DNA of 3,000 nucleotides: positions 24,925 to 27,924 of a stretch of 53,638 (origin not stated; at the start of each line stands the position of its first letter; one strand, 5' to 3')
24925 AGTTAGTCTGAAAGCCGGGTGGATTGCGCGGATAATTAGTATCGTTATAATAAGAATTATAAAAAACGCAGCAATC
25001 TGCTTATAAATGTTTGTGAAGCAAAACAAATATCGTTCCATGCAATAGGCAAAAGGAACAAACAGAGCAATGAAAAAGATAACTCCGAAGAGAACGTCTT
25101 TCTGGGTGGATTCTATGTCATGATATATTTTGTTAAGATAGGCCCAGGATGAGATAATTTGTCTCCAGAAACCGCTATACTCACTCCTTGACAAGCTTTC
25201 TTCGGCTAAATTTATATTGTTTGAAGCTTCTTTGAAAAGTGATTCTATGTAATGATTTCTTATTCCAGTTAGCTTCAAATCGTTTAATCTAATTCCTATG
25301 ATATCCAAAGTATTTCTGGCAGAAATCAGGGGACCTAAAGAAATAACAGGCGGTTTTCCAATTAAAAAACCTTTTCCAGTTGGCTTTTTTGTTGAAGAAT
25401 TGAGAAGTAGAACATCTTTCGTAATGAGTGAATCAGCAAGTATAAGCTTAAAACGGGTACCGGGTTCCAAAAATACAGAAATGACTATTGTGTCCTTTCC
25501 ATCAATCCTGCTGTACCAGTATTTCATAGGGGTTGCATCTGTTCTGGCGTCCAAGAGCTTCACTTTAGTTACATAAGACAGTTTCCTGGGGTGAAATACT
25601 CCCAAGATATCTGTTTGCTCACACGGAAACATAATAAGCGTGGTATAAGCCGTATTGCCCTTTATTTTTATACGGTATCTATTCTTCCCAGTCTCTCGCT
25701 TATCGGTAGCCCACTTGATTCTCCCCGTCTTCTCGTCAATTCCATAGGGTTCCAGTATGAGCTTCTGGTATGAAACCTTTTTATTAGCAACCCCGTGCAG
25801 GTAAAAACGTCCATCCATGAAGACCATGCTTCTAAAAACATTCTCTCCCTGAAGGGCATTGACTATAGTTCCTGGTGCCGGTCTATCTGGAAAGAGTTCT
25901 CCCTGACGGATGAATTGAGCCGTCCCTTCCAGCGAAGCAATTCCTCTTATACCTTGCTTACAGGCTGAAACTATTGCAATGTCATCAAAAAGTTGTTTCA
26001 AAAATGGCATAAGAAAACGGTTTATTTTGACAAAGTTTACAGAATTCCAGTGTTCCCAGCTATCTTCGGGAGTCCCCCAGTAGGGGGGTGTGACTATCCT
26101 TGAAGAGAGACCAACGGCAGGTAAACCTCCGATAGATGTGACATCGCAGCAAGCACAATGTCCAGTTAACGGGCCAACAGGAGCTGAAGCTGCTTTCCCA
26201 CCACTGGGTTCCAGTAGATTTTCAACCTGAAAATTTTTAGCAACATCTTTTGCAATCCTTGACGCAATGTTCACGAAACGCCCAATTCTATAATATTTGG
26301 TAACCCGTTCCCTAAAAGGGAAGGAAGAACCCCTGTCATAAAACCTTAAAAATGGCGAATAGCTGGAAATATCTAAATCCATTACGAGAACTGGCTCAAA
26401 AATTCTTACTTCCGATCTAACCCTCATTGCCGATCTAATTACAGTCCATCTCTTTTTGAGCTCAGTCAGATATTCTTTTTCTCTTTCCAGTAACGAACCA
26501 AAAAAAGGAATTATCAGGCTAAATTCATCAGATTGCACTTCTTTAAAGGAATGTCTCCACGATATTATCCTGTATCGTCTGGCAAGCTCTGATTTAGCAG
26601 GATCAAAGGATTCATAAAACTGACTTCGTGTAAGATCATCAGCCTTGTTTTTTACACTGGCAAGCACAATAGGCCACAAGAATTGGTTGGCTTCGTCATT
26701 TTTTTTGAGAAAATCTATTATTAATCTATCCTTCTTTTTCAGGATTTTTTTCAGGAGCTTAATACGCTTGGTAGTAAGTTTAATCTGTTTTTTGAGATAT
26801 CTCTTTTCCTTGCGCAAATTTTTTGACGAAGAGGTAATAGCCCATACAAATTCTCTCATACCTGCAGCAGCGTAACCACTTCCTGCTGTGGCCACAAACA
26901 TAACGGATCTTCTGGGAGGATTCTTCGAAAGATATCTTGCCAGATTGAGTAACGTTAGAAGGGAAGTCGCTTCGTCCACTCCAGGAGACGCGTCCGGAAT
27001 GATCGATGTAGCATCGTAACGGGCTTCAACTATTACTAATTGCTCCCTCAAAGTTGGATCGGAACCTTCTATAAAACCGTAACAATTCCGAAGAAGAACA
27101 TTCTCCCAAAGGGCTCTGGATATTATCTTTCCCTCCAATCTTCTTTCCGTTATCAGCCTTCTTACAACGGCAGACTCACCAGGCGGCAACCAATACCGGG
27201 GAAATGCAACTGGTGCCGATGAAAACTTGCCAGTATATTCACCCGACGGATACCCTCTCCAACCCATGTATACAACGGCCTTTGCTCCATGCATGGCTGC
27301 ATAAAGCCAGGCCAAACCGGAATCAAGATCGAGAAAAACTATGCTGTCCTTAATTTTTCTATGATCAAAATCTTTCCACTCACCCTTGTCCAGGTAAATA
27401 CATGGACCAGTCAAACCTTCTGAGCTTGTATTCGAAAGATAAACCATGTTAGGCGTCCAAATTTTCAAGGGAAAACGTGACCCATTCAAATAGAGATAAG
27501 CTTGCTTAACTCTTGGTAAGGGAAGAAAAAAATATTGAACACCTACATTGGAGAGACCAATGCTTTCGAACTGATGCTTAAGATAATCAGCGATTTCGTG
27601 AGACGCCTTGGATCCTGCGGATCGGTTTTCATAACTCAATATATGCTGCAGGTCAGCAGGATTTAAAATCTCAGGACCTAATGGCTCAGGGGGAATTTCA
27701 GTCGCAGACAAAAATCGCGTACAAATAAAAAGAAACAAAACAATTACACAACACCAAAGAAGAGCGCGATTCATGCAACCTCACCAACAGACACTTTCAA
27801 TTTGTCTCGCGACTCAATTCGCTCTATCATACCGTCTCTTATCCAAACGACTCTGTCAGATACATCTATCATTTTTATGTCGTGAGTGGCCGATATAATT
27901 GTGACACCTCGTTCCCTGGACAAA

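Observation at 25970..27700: M28/PA peptidase-like ectodomain with all His/Glu metal and catalytic positions replaced (pseudo-enzyme)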

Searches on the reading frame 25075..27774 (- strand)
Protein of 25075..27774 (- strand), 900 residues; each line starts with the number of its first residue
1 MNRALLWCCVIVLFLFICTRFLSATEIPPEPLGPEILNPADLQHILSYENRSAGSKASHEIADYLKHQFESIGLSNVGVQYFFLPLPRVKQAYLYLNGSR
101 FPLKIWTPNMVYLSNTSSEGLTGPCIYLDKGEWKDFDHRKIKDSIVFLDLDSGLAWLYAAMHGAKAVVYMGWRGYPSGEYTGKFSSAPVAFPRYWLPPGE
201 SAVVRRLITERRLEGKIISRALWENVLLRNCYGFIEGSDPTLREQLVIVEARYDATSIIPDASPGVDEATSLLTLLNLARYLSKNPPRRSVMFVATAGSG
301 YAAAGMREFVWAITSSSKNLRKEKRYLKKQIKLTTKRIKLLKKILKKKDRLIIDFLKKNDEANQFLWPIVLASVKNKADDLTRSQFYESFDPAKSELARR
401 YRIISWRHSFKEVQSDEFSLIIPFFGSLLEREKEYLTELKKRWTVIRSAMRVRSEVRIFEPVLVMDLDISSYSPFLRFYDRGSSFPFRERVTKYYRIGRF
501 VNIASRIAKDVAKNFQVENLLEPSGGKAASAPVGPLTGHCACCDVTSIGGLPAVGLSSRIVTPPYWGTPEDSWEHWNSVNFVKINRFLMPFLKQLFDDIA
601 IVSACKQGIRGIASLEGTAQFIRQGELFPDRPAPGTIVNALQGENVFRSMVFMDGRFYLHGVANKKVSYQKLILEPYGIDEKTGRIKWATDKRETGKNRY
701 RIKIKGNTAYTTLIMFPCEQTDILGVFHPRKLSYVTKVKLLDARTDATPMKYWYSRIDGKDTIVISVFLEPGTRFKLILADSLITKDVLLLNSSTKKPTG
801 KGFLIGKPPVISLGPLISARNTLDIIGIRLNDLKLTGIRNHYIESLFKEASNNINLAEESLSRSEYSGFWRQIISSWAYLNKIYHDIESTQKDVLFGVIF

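Call 7: find_homologous_proteins(query=window:25075-27774:-, max_evalue=0.001)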
Query window:25075-27774:- (900 aa): 8 proteins with E <= 0.001 among 8000 candidates.
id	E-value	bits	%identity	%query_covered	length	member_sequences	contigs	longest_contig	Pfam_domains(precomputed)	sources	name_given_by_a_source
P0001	3.1e-48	182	31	36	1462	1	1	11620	PF02687.28,PF04389.23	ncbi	-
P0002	2.7e-46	176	28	34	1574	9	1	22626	PF02687.28,PF04389.23,PF12704.15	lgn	-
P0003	9.3e-46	174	29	33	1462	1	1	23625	PF02687.28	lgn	-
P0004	6.1e-40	155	32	30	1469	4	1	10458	PF02687.28,PF12704.15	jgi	-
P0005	2.9e-36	143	32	29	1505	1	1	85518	PF02687.28,PF04389.23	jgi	jgi:hypothetical protein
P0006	1.7e-31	127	26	34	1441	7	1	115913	PF02687.28,PF04389.23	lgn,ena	-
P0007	1.0e-29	121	26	30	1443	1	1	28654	PF02687.28,PF04389.23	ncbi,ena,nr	ncbi:MAG: M28 family peptidase [bacterium]|nr:M28 family peptidase [bacterium]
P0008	3.2e-28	116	27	29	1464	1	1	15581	PF02687.28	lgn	-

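Call 8: search_solved_structures(query=window:25075-27774:-, max_evalue=10, show_alignments=3)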
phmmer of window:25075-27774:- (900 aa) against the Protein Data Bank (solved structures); distinct sequences matched with E-value up to 10: 9.
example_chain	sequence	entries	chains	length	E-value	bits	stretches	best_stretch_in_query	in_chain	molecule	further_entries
6wrv_A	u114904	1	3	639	0.079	13.9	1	45-146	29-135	Transferrin receptor protein 1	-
1de4_C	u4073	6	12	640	0.08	13.9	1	45-146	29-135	TRANSFERRIN RECEPTOR | Transferrin receptor protein 1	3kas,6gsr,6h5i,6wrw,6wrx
11rn_A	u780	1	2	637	0.084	13.8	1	46-146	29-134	Transferrin receptor protein 1, serum form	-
3s9l_A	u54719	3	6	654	0.085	13.8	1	45-146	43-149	Transferrin receptor protein 1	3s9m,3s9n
11qc_A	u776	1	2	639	0.085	13.8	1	46-146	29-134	Transferrin receptor protein 1, serum form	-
6d03_A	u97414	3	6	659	0.087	13.8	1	45-146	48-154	Transferrin receptor protein 1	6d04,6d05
6okd_A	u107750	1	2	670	0.092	13.7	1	45-146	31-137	Transferrin receptor protein 1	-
9gh7_A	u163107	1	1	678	0.1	13.6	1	46-146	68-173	Transferrin receptor protein 1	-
7zqs_B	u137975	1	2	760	0.14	13.1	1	46-146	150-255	Transferrin receptor protein 1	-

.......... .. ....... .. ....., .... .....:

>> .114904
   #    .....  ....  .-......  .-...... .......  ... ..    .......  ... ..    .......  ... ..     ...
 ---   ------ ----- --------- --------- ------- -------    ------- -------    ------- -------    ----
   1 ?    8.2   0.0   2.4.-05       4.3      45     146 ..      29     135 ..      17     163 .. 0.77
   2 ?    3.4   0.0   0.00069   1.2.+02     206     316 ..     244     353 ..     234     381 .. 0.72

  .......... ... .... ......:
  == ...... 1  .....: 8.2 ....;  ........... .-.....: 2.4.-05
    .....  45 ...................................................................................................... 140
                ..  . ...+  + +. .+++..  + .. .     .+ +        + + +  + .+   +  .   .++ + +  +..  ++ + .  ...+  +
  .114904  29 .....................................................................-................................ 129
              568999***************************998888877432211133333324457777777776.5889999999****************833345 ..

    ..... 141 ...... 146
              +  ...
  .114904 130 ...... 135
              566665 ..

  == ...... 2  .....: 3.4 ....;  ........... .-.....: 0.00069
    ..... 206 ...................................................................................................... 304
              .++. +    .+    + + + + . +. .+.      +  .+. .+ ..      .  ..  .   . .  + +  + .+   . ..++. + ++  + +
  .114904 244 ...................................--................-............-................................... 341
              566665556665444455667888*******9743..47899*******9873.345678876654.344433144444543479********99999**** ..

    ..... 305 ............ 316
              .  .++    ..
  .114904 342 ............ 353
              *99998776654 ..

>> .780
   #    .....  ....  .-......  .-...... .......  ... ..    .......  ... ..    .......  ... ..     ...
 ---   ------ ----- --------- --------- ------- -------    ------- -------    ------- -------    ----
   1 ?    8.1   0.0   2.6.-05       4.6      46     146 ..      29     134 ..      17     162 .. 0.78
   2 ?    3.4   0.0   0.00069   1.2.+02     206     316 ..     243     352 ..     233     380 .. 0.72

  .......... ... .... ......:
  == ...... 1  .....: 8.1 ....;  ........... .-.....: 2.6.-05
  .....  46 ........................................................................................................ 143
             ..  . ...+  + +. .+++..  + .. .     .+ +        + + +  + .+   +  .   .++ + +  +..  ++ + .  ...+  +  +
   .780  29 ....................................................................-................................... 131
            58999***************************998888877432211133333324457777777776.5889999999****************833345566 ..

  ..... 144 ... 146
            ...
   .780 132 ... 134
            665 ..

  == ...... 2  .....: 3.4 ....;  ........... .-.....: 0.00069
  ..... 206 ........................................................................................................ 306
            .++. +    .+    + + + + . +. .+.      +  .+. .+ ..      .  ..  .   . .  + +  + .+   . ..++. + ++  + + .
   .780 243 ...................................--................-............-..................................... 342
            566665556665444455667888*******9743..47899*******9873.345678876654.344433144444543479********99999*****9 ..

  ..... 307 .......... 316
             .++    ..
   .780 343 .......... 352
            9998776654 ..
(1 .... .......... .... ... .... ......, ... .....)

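Call 13: search_solved_structures(query=A2, max_evalue=1, show_alignments=5)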
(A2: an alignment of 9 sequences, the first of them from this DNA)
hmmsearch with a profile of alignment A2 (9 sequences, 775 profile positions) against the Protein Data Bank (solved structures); distinct sequences matched with E-value up to 1: 42.
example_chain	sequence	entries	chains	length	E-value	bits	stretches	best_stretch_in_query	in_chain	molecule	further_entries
2ek8_A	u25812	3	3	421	2.5e-22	82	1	29-318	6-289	Aminopeptidase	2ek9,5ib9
6hc6_A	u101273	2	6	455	1.4e-19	72.9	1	10-318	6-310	Aminopeptidase YwaD | Aminopeptidase Y (Arg Lys Leu preference)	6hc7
2anp_A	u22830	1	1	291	2.6e-09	38.9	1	246-323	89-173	leucyl aminopeptidase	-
3b3t_A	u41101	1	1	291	4.8e-08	34.7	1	246-323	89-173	Bacterial leucyl aminopeptidase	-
1amp_A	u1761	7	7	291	5.3e-08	34.6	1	246-323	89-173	AMINOPEPTIDASE | PROTEIN (AMINOPEPTIDASE) | BACTERIAL LEUCYL AMINOPEPTIDASE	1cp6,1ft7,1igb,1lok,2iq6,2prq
3b3v_A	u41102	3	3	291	5.3e-08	34.6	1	246-325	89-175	Bacterial leucyl aminopeptidase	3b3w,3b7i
3b35_A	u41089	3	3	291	5.4e-08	34.6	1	246-322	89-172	Bacterial leucyl aminopeptidase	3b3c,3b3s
1rtq_A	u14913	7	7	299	5.8e-08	34.5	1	246-325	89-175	Bacterial leucyl aminopeptidase | Aminopeptidase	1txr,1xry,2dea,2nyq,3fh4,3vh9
6w6l_5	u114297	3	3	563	2.9e-07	32.1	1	227-318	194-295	Nicalin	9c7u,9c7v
5gne_A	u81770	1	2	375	3.9e-07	31.7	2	247-318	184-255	Leucine aminopeptidase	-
7tm3_7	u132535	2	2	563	8.8e-07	30.5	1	233-318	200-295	Nicalin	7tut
3iib_A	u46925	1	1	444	2.4e-06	29.1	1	50-90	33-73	Peptidase M28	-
6wrv_A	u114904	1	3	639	3.2e-06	28.7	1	37-151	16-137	Transferrin receptor protein 1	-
1de4_C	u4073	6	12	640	3.2e-06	28.7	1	37-151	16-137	TRANSFERRIN RECEPTOR | Transferrin receptor protein 1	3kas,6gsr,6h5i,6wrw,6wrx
3s9l_A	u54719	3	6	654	3.4e-06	28.6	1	36-151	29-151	Transferrin receptor protein 1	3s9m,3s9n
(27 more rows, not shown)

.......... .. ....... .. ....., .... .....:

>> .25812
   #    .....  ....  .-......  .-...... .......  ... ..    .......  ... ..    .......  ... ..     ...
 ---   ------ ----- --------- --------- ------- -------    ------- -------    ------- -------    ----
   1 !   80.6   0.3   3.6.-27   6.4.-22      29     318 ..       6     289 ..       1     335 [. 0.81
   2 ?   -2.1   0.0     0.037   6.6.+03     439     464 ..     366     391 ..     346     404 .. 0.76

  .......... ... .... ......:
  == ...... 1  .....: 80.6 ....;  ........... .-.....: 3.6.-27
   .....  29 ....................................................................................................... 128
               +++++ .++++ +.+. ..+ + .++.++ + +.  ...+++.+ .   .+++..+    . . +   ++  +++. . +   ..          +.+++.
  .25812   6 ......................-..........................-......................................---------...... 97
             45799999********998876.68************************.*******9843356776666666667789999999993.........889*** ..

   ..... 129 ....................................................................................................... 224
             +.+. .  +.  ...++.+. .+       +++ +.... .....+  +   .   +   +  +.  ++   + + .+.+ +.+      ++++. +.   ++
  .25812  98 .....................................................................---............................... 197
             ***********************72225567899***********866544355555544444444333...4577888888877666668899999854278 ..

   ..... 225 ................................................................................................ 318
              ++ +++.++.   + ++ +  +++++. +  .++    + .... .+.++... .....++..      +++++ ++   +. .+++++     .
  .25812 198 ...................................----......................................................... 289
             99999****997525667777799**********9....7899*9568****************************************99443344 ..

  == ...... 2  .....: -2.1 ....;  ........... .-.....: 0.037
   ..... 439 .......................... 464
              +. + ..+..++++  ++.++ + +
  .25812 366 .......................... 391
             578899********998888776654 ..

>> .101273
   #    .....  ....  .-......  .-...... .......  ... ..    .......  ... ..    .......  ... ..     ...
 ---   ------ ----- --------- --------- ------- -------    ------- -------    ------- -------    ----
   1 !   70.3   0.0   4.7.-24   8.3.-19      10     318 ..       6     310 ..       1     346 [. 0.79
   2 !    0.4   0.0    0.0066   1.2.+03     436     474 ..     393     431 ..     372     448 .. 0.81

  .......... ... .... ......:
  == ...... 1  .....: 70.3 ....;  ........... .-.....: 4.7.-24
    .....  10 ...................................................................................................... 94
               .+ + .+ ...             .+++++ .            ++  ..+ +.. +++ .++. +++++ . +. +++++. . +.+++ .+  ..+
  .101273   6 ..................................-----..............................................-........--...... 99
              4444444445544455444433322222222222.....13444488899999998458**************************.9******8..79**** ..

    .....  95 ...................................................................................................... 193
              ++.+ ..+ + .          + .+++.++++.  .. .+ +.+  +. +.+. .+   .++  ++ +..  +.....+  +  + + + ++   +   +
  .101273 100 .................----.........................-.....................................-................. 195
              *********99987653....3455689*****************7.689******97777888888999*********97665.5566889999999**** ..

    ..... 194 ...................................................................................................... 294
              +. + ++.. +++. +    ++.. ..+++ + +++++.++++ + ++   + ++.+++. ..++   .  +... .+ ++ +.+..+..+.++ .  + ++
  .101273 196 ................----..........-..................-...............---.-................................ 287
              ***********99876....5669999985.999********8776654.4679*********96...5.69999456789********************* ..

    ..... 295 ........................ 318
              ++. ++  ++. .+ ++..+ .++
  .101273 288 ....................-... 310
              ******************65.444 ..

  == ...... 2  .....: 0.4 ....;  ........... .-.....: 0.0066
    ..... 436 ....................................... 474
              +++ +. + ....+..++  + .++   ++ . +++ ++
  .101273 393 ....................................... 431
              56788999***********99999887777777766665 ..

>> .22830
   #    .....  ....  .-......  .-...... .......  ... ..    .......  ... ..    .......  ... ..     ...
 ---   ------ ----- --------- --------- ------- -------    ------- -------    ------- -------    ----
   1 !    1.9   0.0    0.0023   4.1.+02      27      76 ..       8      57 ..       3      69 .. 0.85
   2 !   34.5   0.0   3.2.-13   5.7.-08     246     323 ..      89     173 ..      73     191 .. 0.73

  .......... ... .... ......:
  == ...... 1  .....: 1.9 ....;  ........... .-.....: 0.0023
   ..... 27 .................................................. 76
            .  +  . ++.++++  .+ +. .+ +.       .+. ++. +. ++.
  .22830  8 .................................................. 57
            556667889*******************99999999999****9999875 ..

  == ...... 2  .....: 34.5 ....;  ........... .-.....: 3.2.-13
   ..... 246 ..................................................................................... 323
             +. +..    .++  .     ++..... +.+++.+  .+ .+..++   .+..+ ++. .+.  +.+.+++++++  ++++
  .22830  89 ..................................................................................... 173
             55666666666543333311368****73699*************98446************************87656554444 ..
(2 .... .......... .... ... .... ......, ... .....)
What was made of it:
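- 25945..26400 (-): Residues 459-610: second half of the M28 core. D468 is the inferred Asp179. The loop 535-545 (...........) replaces the distal Asp-His. YWGTPED 565-571 corresponds to the M28 'YHTPxD' motif. Weak collinear matches to M28 (calls 13 domain 2, 48, 92).
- Checked: It also hits Vibrio aminopeptidase 1amp (5e-8), nicalin (3e-7) and transferrin receptor (3e-6) (call 13).
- Homology: calls 13 (2ek8 2.5e-22, YwaD 1.4e-19, 1amp 5e-8), 47 (hhalign E 1.6e-34) and 45 (Foldseek 3.5e-19; TM-score normalised by target length 0.54-0.62 for bacterial PA-M28 enzymes).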

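Call 15: find_homologous_proteins(query=A2, max_evalue=1e-10)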
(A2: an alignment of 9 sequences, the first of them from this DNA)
Query A2 (9 sequences) (880 aa, profile of the alignment): 15 proteins with E <= 1e-10 among 8000 candidates.
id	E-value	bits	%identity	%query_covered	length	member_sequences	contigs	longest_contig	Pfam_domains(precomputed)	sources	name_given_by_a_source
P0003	0.0e+0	1063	29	34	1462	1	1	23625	PF02687.28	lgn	-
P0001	0.0e+0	1059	31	37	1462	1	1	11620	PF02687.28,PF04389.23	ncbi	-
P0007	6.4e-294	995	26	31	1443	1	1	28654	PF02687.28,PF04389.23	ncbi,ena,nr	ncbi:MAG: M28 family peptidase [bacterium]|nr:M28 family peptidase [bacterium]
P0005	2.9e-289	980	32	30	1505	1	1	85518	PF02687.28,PF04389.23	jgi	jgi:hypothetical protein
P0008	3.3e-282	956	27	30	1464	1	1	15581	PF02687.28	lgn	-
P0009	2.5e-17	80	30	12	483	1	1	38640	PF04389.23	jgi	-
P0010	4.6e-15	73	34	13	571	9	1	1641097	PF04389.23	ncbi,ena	-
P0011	1.1e-13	68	31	10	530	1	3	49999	PF01546.34,PF04389.23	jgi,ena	jgi:Zn-dependent M28 family amino/carboxypeptidase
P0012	1.7e-13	68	35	8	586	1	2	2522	PF04389.23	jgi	jgi:Zn-dependent M28 family amino/carboxypeptidase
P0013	3.7e-13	67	31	9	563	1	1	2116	PF04389.23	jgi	jgi:Zn-dependent M28 family amino/carboxypeptidase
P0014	2.7e-12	64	43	8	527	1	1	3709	PF04389.23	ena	-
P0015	2.7e-12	64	30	10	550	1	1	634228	PF04389.23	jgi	jgi:hypothetical protein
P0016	1.3e-11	61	37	10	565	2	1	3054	PF04389.23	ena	-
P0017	3.3e-11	60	30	11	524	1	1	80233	PF04389.23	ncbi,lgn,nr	ncbi:MAG TPA: M28 family peptidase [Acidobacteriota bacterium]|nr:M28 family peptidase [Acidobacteri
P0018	4.3e-11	60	28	9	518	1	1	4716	PF01546.34,PF17820.8,PF04389.23,PF00595.30,PF13180.13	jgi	jgi:hypothetical protein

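Call 17: find_encoding_contigs(protein=P0005, flank=10000, max_places=2)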
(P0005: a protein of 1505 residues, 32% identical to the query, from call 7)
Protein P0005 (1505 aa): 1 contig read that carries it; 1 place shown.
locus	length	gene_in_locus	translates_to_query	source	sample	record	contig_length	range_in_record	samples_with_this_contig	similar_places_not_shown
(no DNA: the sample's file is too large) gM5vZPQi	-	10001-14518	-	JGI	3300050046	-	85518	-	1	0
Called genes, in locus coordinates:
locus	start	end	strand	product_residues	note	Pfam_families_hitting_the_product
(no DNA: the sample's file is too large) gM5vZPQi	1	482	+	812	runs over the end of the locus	PF17764:PriA_3primeBD, PF00270:DEAD, PF04851:ResIII, PF18319:Zn_ribbon_PriA, PF00271:Helicase_C, PF18074:PriA_C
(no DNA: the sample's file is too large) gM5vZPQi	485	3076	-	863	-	-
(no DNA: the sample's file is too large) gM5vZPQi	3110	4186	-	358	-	PF04230:PS_pyruv_trans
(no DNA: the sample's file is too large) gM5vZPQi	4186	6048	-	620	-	PF18949:DUF5693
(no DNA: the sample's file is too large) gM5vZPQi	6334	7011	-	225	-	PF01694:Rhomboid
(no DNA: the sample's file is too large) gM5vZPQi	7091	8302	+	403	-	PF09752:ABHD18 (faint), PF01738:DLH (weak)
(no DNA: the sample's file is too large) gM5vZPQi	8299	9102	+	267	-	PF00583:Acetyltransf_1 (weak), PF13673:Acetyltransf_10, PF13508:Acetyltransf_7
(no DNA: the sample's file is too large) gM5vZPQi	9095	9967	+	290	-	-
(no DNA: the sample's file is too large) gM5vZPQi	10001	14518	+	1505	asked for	PF04389:Peptidase_M28, PF02687:FtsX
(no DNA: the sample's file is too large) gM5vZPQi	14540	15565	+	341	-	PF18152:DAHP_snth_FXD, PF00793:DAHP_synth_1, PF03102:NeuB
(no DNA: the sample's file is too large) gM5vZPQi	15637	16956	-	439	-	?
